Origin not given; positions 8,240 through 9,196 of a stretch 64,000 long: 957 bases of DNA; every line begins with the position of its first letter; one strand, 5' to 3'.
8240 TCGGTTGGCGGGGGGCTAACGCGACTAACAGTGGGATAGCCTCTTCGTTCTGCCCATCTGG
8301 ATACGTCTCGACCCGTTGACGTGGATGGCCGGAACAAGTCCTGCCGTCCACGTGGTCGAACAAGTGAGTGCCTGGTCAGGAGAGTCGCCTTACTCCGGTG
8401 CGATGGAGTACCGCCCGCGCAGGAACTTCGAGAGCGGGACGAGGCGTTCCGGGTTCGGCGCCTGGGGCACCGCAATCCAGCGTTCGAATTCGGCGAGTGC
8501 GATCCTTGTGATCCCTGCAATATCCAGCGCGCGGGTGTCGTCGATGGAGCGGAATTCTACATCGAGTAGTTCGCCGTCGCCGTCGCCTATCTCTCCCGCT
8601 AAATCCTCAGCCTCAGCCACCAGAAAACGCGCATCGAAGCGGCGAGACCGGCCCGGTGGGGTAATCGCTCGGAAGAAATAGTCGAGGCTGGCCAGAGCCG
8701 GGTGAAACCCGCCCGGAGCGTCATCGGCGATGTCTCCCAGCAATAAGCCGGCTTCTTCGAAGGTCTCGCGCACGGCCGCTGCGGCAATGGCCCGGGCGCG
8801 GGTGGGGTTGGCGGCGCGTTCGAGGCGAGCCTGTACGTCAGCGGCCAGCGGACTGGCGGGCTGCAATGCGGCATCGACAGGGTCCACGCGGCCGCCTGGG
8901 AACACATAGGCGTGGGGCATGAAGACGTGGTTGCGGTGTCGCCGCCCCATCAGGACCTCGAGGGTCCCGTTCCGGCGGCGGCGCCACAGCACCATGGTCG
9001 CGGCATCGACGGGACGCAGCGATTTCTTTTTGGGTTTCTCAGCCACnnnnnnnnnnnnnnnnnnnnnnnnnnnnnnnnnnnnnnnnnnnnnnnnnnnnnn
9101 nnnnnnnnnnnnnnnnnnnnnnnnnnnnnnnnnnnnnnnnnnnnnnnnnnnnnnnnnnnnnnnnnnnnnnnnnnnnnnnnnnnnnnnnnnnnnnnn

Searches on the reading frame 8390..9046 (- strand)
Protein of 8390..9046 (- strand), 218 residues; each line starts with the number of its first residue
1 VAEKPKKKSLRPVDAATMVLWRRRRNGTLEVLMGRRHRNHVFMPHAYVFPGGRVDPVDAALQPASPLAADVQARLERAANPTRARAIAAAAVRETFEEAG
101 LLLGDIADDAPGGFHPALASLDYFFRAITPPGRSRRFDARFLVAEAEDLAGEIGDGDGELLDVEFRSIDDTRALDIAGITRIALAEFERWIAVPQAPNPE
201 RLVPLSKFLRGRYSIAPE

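Call 60: search_protein_families(library=pfam, proteins=[window:8390-9046:-], max_evalue=0.00001)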
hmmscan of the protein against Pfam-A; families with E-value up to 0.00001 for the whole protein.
window:8390-9046:- (218 aa): 1 family
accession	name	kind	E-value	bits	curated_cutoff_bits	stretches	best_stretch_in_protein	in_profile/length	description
PF00293.34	NUDIX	-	1e-07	32.4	21.1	1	16-173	6-120/134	NUDIX domain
